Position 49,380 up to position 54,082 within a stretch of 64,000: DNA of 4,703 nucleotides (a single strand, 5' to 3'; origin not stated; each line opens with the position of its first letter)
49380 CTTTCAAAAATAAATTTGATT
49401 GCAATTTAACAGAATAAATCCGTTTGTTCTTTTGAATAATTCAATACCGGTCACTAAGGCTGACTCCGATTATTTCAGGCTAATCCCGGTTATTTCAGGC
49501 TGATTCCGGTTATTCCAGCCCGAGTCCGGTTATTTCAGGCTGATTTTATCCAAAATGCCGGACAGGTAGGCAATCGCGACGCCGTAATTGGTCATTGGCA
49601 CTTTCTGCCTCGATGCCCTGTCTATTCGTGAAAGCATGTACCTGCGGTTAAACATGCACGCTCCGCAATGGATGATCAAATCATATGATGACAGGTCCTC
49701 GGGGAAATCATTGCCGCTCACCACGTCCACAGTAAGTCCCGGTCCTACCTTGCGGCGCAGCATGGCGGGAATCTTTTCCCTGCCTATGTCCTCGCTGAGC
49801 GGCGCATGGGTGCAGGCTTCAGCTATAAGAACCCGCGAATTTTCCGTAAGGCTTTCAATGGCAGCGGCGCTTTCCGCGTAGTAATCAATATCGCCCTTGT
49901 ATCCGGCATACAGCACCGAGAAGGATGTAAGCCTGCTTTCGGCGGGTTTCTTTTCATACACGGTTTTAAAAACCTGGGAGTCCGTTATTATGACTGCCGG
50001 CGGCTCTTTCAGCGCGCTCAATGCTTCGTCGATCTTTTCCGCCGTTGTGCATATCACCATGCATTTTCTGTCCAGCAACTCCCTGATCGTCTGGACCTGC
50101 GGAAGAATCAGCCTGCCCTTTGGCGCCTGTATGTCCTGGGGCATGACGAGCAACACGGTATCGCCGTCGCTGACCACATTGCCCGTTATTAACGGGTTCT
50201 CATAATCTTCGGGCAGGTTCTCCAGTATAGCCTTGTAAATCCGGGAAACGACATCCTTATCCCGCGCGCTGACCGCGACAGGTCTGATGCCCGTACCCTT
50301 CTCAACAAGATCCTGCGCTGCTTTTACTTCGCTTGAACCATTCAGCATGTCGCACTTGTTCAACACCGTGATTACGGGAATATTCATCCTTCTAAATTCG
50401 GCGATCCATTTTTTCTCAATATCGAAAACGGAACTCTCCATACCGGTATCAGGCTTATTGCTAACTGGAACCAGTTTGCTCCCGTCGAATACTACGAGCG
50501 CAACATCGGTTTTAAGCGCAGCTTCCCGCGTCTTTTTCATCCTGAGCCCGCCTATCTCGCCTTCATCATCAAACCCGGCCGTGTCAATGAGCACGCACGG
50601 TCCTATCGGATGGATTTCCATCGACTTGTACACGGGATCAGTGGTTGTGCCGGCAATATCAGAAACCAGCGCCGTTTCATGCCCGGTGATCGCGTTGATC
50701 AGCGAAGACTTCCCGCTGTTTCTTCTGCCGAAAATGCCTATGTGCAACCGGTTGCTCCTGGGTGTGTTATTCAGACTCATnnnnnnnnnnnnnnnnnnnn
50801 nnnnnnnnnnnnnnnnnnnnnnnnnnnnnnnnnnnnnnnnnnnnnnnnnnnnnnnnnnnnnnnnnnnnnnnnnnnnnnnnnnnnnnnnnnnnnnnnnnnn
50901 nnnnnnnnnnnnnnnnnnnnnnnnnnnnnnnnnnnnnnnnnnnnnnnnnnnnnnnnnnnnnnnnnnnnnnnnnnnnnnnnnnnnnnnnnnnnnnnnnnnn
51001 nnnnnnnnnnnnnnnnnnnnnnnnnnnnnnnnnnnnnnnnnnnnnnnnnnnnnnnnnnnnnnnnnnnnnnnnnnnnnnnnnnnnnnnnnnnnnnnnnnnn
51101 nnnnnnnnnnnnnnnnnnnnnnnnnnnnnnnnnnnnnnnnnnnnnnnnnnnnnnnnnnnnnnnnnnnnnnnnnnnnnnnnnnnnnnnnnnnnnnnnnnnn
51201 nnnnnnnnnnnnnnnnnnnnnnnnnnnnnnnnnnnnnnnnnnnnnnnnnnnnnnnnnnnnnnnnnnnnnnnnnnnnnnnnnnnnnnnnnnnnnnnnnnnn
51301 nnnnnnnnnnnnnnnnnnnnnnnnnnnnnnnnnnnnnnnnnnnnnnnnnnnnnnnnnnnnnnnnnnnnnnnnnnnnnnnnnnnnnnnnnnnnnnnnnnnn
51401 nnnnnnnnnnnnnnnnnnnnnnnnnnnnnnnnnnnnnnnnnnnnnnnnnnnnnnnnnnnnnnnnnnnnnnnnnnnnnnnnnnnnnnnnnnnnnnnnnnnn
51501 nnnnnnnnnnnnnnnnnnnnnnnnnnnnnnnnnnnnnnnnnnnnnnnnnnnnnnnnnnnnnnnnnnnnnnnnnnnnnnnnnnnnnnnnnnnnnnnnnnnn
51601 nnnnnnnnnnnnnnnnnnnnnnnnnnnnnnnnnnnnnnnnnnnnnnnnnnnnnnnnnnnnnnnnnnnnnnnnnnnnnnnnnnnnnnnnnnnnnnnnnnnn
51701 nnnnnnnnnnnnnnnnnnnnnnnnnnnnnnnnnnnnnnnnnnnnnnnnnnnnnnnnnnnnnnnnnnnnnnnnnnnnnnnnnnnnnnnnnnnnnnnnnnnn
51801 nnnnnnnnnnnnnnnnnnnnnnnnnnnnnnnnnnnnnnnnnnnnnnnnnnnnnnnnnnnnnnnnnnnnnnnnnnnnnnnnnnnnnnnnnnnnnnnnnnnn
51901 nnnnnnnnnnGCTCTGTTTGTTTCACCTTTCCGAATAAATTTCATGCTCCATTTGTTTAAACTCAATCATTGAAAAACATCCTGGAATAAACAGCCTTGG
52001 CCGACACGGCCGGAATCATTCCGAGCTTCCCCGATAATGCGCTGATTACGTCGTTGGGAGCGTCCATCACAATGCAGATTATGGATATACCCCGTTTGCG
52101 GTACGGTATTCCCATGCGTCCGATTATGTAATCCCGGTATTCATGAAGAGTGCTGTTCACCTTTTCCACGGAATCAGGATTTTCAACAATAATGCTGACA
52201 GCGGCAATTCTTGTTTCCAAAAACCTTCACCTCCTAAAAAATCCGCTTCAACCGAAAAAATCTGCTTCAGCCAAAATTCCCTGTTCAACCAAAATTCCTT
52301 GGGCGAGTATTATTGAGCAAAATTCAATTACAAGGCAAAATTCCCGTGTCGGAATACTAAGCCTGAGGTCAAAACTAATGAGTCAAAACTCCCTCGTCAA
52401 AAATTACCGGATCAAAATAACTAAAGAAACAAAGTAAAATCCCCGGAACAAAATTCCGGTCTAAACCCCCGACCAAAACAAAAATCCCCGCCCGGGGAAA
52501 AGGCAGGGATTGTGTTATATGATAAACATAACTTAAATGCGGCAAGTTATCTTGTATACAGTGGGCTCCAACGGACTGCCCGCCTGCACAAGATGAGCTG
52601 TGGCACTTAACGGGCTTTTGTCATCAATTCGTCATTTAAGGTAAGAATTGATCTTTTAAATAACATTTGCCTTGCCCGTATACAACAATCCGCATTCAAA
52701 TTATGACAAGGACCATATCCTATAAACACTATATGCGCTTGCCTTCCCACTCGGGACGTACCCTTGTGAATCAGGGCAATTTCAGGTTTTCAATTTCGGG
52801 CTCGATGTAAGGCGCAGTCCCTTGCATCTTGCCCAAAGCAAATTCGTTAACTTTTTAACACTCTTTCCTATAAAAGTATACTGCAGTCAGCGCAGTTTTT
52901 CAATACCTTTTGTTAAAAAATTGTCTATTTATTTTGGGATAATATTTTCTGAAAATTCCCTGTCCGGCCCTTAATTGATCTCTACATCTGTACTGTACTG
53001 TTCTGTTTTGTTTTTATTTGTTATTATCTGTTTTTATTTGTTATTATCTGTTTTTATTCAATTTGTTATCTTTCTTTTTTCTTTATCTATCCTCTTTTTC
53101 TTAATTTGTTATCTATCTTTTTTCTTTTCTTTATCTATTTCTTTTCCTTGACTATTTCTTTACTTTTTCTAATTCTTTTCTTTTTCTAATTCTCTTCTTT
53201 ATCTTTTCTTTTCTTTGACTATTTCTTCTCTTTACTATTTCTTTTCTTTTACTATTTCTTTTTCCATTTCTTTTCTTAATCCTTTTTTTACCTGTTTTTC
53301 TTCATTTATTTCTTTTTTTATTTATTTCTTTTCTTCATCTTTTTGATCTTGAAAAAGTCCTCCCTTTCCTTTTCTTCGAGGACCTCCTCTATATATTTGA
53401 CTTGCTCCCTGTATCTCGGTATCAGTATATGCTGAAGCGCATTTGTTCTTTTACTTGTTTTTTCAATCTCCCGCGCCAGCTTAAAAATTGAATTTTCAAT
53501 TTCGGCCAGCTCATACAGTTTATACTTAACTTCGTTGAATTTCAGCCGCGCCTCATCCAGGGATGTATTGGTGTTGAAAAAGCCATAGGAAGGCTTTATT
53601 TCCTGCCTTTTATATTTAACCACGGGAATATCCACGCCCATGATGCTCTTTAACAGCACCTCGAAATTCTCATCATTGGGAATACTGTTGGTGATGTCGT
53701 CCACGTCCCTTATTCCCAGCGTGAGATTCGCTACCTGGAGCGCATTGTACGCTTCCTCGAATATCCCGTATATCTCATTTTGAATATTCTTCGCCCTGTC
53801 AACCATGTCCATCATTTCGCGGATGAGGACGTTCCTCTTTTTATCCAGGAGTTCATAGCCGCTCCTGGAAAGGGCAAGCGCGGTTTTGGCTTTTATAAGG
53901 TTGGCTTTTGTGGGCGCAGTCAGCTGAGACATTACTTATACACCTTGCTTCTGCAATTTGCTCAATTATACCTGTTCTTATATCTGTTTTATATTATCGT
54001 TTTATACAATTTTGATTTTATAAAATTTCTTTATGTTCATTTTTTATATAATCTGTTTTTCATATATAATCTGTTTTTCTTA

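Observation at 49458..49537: Spacers downstream of stop codons are built from decaying tandem copies of the gene's own 3' end (hydF example; pattern recurs at 9 or more loci)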

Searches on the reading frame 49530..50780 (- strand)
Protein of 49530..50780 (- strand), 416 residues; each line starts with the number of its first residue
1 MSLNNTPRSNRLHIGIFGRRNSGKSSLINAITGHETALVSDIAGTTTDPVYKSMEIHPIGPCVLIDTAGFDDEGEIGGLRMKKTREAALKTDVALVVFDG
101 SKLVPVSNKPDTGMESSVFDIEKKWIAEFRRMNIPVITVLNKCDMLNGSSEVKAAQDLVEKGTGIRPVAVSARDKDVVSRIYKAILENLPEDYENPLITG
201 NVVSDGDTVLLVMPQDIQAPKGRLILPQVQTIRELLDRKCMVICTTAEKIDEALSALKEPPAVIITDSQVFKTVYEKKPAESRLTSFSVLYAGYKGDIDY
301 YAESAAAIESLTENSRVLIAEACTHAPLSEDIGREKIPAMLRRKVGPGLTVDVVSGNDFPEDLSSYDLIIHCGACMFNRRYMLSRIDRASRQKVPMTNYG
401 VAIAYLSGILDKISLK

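Call 7: search_protein_families(library=pfam, proteins=[window:49530-50780:-])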
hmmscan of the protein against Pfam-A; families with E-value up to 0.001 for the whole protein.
window:49530-50780:- (416 aa): 7 families
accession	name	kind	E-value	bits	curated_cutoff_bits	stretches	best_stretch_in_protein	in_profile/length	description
PF18133.7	HydF_tetramer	-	1.7e-41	141.2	22.6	1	300-412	2-114/118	Hydrogen maturase F tetramerization domain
PF18128.7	HydF_dimer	-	1.9e-36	124.5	23.4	1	198-296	1-99/99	Hydrogen maturase F dimerization domain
PF01926.29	MMR_HSR1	-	1.7e-21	76.8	21.9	1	13-142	1-113/113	50S ribosome-binding GTPase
PF02421.24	FeoB_N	-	2.9e-07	30.6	27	0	13-57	2-45/156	Ferrous iron transport protein B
PF03193.22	RsgA_GTPase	-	6.5e-06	26.5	30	0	124-185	44-104/174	RsgA GTPase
PF00009.33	GTP_EFTU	-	2.1e-05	24.6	26.5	0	83-190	85-187/188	Elongation factor Tu GTP binding domain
PF00350.29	Dynamin_N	-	2.2e-05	25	27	1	14-45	1-32/168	Dynamin family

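Call 8: find_encoding_contigs(protein=window:49530-50780:-, flank=3000, max_places=6)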
Protein window:49530-50780:- (416 aa): no gene with exactly this product is on record in the collection.

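Call 9: find_related_loci(query=window:49530-50780:-, collection=genome_contigs, flank=10000)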
Query window:49530-50780:- (416 aa) in genome_contigs; peptide patterns used: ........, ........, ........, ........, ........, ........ (x = any residue, [..] = any of these).
600 stretches matched a pattern (row limit reached: there are more); 589 encode a relative of the query (tblastn E <= 1e-3); the best 80 are kept; 80 distinct loci.
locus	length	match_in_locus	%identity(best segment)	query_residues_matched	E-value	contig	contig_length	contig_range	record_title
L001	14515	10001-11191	71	1-415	0e+0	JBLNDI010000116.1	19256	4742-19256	MAG: Bacillota bacterium isolate MAG103 PRJNA950955_bin12_renamed_115, whole genome shotgun sequence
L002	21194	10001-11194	70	1-416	0e+0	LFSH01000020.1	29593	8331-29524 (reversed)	MAG: Clostridiales bacterium DTU070 scaffold879, whole genome shotgun sequence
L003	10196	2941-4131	71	1-415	0e+0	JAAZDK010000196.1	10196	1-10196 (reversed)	MAG: Clostridiales bacterium isolate AS09scLD_138 233830_AS09, whole genome shotgun sequence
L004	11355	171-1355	67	1-413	0e+0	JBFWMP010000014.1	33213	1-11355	MAG: Clostridia bacterium isolate CA_2019_NHSR_92 NODE_3087_length_33213_cov_6.375234_NHSR, whole genome shotgun sequenc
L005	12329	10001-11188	67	1-415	0e+0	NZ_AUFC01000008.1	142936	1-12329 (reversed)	Anaerovorax odorimutans DSM 5092 K292DRAFT_scaffold00006.6_C, whole genome shotgun sequence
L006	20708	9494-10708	65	1-416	2e-177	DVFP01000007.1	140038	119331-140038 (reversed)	MAG TPA_asm: Candidatus Scybalocola faecavium isolate CHK196-3395 CHK196__C23547_L140038_ERR3414591, whole genome shotgu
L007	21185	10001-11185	64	1-414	4e-177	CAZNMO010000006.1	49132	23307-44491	MAG TPA_asm: uncultured Clostridiaceae bacterium isolate binchicken_co158_98 genome assembly, contig: NODE_620_length_49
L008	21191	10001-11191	64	1-415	7e-177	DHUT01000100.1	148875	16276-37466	MAG TPA_asm: Firmicutes bacterium UBA5227 UBA5227_contig_422, whole genome shotgun sequence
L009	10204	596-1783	63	1-415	9e-177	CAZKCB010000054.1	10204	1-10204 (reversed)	MAG TPA_asm: uncultured Oscillospiraceae bacterium isolate SRP302447_co1_68 genome assembly, contig: NODE_17574_length_1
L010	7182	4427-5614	63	1-415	3e-177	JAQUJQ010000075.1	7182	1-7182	MAG: Eubacteriales bacterium isolate STCSWMC_88 NODE_34555_length_7182_cov_6.333664_ST_CSWMC, whole genome shotgun seque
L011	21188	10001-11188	64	1-415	2e-175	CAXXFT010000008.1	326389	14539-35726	MAG: uncultured Sedimentibacter sp. isolate 90ad4bd6-3e3f-41ea-a839-0ac70987d3d1 genome assembly, contig: contig_8, whol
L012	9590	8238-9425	64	1-415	5e-175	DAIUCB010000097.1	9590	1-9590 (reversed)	MAG TPA_asm: Bacillota bacterium isolate CTOTU7591 NODE_11221_length_9590_cov_4.886418, whole genome shotgun sequence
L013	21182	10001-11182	63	1-413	1e-173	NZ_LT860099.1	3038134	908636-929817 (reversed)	Konateibacter massiliensis strain Marseille-P3773, whole genome shotgun sequence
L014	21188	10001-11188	63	1-415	4e-173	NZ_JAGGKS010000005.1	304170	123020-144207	Sedimentibacter acidaminivorans strain DSM 24004 Ga0454127_05, whole genome shotgun sequence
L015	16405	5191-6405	64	1-416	5e-173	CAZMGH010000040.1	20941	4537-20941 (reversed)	MAG TPA_asm: uncultured Lachnospiraceae bacterium isolate SRP141132_co4_26 genome assembly, contig: NODE_2288_length_209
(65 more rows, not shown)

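Call 26: find_related_loci(query=window:49530-50780:-, collection=metagenome_contigs, flank=10000)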
Query window:49530-50780:- (416 aa) in metagenome_contigs; peptide patterns used: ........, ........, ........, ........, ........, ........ (x = any residue, [..] = any of these).
600 stretches matched a pattern (row limit reached: there are more); 592 encode a relative of the query (tblastn E <= 1e-3); the best 80 are kept; 80 distinct loci.
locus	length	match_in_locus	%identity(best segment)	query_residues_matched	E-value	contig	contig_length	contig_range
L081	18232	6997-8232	69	1-415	0e+0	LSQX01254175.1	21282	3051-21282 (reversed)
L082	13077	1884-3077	70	1-416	0e+0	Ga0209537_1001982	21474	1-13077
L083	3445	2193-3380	68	1-414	0e+0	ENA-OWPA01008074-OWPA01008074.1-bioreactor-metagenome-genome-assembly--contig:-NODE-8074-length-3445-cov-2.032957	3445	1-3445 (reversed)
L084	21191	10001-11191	71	1-415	0e+0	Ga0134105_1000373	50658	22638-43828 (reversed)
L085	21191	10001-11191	68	1-415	0e+0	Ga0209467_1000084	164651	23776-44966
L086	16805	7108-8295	70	1-414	0e+0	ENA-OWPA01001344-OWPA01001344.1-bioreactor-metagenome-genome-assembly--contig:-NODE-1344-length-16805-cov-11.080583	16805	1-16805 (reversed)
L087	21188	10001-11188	65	1-415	6e-180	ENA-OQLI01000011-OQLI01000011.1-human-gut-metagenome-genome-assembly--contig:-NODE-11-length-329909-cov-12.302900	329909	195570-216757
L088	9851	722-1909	62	1-415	2e-177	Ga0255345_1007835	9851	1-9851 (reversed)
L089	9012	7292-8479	62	1-415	2e-177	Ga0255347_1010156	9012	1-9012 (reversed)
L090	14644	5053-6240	64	2-414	5e-176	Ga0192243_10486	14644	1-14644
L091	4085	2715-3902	64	1-415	0e+0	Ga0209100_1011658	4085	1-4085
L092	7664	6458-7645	63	1-415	6e-176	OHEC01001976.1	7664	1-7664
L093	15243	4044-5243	64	1-413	6e-174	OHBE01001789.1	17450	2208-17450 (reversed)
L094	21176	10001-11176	63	3-413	6e-172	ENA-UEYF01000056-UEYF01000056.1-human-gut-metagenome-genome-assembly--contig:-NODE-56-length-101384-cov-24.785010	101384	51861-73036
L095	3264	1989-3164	63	3-413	2e-180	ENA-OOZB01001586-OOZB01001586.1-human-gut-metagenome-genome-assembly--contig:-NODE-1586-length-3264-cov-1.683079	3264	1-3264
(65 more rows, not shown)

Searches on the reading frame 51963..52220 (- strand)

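Call 7: search_protein_families(library=pfam, proteins=[window:51963-52220:-])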
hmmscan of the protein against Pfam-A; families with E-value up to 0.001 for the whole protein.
window:51963-52220:- (85 aa): 1 family
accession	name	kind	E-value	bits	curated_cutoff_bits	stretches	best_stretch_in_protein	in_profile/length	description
PF21699.3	TM1266-like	-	1.3e-32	112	27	1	4-76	1-74/74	Iron-only hydrogenase system regulator, putative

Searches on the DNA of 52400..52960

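Call 47: search_rna_families(source=window, start=52400, end=52960, threshold=evalue, max_evalue=1)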
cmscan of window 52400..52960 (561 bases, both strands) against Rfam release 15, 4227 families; matches with E-value up to 1: 2.
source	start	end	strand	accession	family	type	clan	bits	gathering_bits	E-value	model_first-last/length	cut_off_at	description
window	52433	52509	-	RF02837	anti-hemB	Gene; sRNA;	-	27.6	49.5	0.00021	1-81/81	no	Burkholderia RNA 7 (anti-hemB)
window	52811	52903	+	RF02537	TarA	Gene; sRNA;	-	21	80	0.38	1-99/99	no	Vibrio ToxT activated RNA TarA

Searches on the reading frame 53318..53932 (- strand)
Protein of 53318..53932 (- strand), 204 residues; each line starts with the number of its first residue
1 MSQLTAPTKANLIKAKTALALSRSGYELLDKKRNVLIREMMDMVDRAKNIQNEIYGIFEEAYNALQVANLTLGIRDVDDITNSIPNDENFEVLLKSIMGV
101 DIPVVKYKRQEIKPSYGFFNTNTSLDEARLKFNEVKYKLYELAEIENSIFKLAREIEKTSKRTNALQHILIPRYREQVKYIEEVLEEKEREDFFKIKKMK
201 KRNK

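Call 7: search_protein_families(library=pfam, proteins=[window:53318-53932:-])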
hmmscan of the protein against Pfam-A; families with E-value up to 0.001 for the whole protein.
window:53318-53932:- (204 aa): 1 family
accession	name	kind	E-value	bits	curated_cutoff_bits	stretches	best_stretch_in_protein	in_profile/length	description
PF01813.22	ATP-synt_D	-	3.8e-55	187.3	25.7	1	11-201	1-196/196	ATP synthase subunit D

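Call 41: find_homologous_proteins(query=window:53318-53932:-, max_evalue=1e-20)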
Query window:53318-53932:- (204 aa): 3060 proteins with E <= 1e-20 among 3292 candidates; the best 120 are listed.
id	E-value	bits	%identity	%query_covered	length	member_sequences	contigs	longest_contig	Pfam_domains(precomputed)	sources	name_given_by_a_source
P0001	6.9e-123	425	100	100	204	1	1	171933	PF01813.23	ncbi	-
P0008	8.5e-100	350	81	96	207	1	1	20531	PF01813.23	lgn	-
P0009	1.3e-99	350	81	96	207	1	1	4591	PF01813.23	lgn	-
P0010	4.1e-99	348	79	100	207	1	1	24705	PF01813.23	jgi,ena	-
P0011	1.1e-98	347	79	99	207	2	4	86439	PF01813.23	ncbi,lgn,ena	-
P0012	1.5e-98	346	79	96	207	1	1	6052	PF01813.23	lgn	-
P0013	1.0e-97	343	79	96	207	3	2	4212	PF01813.23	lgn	-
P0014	1.3e-97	343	79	96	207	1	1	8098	PF01813.23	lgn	-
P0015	1.4e-97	343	79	96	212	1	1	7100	PF01813.23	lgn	-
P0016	1.4e-97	343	77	99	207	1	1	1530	PF01813.23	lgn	-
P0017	1.4e-97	343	79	96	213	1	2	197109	PF01813.23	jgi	-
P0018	1.7e-97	343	78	96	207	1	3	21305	PF01813.23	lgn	-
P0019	3.5e-97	342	78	96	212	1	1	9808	PF01813.23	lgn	-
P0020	4.6e-97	341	78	96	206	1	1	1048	PF01813.23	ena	-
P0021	9.0e-97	340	77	100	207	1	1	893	PF01813.23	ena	-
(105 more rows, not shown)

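Call 42: find_encoding_contigs(protein=P0008, flank=6000, max_places=2)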
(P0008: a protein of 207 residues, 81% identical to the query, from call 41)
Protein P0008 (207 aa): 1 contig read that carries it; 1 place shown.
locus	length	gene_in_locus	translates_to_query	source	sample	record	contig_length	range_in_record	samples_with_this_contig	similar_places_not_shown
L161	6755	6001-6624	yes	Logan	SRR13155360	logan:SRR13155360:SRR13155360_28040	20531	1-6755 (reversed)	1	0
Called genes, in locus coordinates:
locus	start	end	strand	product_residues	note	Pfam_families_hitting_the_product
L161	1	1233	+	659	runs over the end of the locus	PF01496:V_ATPase_I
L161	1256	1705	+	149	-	PF00137:ATP-synt_C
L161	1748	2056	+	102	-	PF01990:ATP-synt_F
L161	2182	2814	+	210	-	PF01991:vATP-synt_E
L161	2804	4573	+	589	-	PF02874:ATP-synt_ab_N, PF16886:ATP-synt_ab_Xtn, PF00006:ATP-synt_ab, PF22919:ATP-synt_VA_C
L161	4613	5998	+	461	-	PF02874:ATP-synt_ab_N, PF00006:ATP-synt_ab, PF22919:ATP-synt_VA_C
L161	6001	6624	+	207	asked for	PF01813:ATP-synt_D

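Call 43: find_encoding_contigs(protein=P0011, flank=6000, max_places=2)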
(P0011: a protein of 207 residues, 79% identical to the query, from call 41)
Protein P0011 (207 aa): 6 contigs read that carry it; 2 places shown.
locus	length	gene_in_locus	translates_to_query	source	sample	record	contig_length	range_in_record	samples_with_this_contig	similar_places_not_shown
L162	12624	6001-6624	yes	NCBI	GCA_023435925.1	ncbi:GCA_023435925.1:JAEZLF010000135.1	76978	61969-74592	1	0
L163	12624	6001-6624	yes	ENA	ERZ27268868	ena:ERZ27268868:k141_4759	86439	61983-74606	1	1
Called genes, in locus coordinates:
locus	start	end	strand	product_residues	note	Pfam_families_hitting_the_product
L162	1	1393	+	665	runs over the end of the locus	PF01496:V_ATPase_I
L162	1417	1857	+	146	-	PF00137:ATP-synt_C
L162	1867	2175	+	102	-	PF01990:ATP-synt_F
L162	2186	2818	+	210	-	PF01991:vATP-synt_E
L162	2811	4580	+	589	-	PF02874:ATP-synt_ab_N, PF16886:ATP-synt_ab_Xtn, PF00006:ATP-synt_ab, PF22919:ATP-synt_VA_C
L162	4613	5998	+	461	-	PF02874:ATP-synt_ab_N, PF00006:ATP-synt_ab, PF22919:ATP-synt_VA_C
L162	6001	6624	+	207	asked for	PF01813:ATP-synt_D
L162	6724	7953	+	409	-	PF13506:Glyco_transf_21, PF00535:Glycos_transf_2, PF13641:Glyco_tranf_2_3, PF13632:Glyco_trans_2_3 (weak)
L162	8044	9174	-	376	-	-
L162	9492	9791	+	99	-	PF01371:Trp_repressor, PF13384:HTH_23 (weak)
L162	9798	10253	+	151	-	-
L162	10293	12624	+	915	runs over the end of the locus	PF07517:SecA_DEAD, PF00270:DEAD (weak), PF01043:SecA_PP_bind, PF21090:P-loop_SecA, PF07516:SecA_SW, PF02810:SEC-C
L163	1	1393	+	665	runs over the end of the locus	PF01496:V_ATPase_I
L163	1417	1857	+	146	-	PF00137:ATP-synt_C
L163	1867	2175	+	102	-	PF01990:ATP-synt_F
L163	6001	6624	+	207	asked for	PF01813:ATP-synt_D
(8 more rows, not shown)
